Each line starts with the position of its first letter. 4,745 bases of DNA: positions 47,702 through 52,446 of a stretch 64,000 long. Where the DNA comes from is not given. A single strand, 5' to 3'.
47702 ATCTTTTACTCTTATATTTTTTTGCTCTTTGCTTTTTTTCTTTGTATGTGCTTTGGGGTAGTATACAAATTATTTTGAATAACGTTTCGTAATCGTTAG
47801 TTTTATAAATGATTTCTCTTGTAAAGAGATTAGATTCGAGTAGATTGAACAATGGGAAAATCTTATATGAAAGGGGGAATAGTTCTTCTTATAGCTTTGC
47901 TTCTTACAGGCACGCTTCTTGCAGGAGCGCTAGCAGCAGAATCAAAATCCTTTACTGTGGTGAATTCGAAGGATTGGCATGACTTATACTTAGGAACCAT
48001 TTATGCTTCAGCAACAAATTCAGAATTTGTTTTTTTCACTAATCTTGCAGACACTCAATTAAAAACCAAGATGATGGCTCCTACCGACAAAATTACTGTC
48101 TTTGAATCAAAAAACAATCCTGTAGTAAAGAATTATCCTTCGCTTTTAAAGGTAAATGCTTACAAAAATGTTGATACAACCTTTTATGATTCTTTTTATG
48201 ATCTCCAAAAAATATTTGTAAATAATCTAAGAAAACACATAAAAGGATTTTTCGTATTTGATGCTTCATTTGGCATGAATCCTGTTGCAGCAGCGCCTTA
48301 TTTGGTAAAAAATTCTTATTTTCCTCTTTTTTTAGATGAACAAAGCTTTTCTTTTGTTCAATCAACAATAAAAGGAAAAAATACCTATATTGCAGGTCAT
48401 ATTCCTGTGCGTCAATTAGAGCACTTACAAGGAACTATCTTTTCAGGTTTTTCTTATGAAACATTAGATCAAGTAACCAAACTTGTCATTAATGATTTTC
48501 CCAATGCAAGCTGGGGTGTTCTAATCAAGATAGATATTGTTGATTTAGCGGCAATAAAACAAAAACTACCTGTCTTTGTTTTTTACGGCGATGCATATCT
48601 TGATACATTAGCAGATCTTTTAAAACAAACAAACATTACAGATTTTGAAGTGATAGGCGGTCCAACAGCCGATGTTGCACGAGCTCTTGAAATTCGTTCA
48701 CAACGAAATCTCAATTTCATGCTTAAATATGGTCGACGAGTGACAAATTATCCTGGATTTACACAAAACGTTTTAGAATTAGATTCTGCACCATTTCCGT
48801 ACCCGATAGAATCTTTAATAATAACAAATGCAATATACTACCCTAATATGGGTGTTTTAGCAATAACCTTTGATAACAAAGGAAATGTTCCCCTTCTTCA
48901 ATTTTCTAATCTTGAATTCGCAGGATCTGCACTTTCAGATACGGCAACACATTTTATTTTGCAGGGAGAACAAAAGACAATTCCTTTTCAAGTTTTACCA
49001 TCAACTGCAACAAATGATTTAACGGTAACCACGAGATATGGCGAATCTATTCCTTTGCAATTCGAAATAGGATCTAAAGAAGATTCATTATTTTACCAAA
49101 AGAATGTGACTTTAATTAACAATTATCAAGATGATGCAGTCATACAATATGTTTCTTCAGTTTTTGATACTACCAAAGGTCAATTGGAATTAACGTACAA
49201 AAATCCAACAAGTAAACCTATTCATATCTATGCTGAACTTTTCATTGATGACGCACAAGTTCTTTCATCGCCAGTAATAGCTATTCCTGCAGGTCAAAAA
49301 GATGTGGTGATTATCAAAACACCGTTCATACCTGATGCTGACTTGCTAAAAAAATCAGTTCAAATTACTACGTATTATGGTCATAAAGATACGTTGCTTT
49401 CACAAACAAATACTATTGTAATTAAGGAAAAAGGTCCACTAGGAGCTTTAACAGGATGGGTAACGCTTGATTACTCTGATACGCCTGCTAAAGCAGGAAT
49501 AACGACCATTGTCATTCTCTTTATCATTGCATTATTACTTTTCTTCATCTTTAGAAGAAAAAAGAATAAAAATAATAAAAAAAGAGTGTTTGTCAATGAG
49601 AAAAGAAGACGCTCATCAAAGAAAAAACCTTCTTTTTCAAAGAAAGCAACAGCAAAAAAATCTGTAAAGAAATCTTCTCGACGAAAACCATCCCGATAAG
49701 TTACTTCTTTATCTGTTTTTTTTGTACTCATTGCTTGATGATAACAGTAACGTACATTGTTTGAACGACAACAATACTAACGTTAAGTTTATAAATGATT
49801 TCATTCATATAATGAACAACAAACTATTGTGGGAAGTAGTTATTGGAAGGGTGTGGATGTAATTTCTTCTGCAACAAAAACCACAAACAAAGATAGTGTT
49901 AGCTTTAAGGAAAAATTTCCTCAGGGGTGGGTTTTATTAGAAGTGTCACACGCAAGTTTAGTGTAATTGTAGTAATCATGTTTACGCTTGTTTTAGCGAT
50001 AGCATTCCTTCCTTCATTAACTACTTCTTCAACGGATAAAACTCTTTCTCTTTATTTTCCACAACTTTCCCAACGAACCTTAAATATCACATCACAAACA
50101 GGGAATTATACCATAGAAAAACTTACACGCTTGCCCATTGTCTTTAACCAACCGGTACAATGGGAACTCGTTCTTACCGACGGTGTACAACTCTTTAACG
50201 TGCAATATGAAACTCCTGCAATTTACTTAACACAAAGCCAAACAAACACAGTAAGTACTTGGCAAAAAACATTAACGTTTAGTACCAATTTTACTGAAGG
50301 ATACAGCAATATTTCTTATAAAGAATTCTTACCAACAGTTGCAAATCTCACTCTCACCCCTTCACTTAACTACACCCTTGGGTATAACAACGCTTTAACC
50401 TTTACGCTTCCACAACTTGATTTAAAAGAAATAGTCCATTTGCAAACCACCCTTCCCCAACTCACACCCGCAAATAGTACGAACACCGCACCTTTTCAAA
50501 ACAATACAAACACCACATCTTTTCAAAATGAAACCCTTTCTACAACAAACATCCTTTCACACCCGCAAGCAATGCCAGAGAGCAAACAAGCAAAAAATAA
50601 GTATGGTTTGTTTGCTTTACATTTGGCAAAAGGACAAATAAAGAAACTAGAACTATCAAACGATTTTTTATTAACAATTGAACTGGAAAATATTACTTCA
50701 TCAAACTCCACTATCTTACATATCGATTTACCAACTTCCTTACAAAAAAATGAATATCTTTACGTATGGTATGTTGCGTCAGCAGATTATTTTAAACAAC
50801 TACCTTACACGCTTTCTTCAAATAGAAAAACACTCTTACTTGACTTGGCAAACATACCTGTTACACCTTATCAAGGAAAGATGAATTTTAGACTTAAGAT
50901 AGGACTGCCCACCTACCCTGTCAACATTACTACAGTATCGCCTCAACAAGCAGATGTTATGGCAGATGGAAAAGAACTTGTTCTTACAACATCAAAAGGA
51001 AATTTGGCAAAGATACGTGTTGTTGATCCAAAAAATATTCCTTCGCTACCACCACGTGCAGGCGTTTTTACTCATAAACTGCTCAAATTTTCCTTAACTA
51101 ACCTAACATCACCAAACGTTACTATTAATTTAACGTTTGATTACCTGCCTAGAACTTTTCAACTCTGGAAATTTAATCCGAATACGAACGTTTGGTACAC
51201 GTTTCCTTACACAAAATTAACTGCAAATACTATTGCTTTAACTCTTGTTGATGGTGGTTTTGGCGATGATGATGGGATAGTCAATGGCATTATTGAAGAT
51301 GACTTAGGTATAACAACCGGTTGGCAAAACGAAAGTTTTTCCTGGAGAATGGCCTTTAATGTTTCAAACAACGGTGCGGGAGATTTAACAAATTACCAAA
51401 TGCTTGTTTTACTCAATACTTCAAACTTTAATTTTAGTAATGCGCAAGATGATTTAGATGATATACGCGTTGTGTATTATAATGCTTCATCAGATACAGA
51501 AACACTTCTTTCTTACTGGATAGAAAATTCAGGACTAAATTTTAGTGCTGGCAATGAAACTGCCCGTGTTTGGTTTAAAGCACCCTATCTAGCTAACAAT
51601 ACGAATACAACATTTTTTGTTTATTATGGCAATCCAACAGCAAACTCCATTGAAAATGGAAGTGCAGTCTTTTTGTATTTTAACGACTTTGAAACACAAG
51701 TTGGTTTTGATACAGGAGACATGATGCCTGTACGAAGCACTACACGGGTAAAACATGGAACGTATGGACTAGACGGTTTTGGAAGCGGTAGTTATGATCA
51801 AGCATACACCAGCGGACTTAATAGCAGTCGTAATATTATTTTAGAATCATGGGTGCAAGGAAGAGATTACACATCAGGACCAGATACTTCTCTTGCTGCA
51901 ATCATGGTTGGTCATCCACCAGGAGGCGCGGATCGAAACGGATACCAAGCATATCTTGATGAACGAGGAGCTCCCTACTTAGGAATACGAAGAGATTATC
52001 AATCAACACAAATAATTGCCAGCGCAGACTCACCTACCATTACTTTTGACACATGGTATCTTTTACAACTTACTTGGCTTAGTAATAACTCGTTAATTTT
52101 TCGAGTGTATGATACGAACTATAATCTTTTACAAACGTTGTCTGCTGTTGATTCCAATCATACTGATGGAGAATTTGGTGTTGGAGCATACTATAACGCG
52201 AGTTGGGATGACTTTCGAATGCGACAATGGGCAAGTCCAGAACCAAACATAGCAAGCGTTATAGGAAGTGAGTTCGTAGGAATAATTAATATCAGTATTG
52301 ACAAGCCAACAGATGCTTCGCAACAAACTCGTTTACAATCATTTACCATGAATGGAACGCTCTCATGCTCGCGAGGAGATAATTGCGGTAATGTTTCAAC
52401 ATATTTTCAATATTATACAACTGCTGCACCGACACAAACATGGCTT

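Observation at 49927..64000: Unannotated giant open reading frame (>14 kb, over 4,600 codons, still open at the window edge)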

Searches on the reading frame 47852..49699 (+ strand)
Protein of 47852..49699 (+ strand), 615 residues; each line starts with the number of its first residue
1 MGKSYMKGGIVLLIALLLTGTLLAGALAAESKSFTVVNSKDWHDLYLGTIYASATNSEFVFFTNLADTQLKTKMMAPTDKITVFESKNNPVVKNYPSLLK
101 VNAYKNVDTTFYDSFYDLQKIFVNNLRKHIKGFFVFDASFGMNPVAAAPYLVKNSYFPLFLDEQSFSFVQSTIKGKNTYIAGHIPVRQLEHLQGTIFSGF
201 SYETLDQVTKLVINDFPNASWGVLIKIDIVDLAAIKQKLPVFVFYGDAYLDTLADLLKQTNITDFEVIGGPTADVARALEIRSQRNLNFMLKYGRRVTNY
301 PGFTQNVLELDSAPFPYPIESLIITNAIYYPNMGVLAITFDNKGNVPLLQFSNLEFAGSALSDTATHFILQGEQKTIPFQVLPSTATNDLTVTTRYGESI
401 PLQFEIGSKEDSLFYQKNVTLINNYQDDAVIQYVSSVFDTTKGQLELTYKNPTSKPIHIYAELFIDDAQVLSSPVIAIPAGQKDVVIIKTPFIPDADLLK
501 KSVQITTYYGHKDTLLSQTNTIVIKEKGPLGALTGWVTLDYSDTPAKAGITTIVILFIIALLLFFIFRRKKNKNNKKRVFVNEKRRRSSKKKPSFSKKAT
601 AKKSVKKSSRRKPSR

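Call 8: search_protein_families(library=pfam, proteins=[window:47852-49699:+], max_evalue=0.001)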
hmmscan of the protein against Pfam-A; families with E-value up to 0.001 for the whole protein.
window:47852-49699:+ (615 aa): 0 families

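Call 13: find_encoding_contigs(protein=window:47852-49699:+, flank=10000, max_places=6)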
Protein window:47852-49699:+ (615 aa): 3 contigs read that carry it; 1 place shown.
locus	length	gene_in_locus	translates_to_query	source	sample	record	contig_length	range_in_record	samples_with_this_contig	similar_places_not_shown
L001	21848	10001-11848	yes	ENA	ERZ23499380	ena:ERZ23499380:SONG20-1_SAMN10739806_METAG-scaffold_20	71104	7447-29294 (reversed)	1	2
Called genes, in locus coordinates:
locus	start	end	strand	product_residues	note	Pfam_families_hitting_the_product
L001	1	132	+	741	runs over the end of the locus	PF02359:CDC48_N, PF02933:CDC48_2 (weak), PF00004:AAA, PF05496:RuvB_N, PF07724:AAA_2 (weak), PF17862:AAA_lid_3, PF00004:AAA, PF17862:AAA_lid_3, +32 more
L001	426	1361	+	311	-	PF01916:DS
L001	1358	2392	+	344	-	PF02784:Orn_Arg_deC_N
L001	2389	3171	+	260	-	PF00491:Arginase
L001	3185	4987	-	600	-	PF00664:ABC_membrane, PF00005:ABC_tran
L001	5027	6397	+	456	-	PF18195:GatD_N, PF00710:Asparaginase, PF17763:Asparaginase_C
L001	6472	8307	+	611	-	PF02934:GatB_N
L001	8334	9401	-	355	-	PF03706:LPG_synthase_TM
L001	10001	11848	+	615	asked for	-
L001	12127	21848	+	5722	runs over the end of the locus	?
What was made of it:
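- On Woesearchaeota giant DUF2341 protein family (orthologues of MCF7798375.1): The C-terminus lies beyond the window and beyond the source contig (call 13).
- Checked: The gene called there from ATG 49978 is 5,722 aa and still open at the contig end (call 13).
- Tried and rejected: The source contig itself ends inside the gene (call 13).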

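Call 89: search_protein_families(library=ncbifam, proteins=[window:47852-49699:+], max_evalue=0.01)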
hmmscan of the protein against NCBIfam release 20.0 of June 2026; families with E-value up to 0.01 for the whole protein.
window:47852-49699:+ (615 aa): 1 family
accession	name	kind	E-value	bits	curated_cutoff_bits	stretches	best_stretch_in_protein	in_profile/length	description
NF042931.1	SAG1386_EF1546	equivalog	0.0048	17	80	1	551-609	34-93/158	SAG1386/EF1546 family surface-associated protein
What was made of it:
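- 47852..49699 (+): Conserved upstream neighbour: a 615-aa type I membrane protein with a signal peptide, a C-terminal TM helix and a very basic tail. No known family. Possible partner. No family found (calls 8, 89).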

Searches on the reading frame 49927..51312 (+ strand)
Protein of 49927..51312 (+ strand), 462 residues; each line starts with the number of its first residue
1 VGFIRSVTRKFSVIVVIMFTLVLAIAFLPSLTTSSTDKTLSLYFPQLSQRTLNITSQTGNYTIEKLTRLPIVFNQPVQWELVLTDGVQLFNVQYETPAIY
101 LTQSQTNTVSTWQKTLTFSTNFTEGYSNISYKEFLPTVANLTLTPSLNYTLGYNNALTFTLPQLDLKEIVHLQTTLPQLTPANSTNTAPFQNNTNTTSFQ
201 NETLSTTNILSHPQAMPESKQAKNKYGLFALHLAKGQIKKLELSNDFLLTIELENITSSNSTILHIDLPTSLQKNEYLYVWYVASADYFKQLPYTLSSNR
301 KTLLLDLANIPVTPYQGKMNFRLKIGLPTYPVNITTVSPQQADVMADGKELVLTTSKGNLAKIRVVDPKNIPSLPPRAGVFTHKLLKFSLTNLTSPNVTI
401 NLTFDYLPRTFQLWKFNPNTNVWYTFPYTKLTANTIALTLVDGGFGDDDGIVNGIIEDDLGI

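Call 60: search_protein_families(library=pfam, proteins=[window:49927-51312:+], max_evalue=0.1)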
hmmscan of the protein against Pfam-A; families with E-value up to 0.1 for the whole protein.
window:49927-51312:+ (462 aa): 0 families

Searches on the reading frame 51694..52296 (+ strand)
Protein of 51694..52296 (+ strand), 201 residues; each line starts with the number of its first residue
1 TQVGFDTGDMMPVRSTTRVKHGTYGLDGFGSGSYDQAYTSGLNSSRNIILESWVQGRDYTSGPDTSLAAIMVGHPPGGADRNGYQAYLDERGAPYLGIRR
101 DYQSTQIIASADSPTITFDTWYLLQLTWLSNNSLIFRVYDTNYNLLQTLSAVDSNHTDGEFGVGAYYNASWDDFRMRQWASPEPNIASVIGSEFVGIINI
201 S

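Call 60: search_protein_families(library=pfam, proteins=[window:51694-52296:+], max_evalue=0.1)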
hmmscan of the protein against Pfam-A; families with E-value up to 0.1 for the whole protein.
window:51694-52296:+ (201 aa): 0 families

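Call 63: search_solved_structures(query=window:51694-52296:+, max_evalue=10)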
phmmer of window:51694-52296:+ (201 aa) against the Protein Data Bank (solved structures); distinct sequences matched with E-value up to 10: 2.
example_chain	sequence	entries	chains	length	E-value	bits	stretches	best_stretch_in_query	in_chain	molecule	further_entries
2zzj_A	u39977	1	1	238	0.017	18.6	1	107-176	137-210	Glucuronan lyase A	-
3tdn_A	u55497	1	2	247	0.85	13.1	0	129-180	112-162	FLR SYMMETRIC ALPHA-BETA TIM BARREL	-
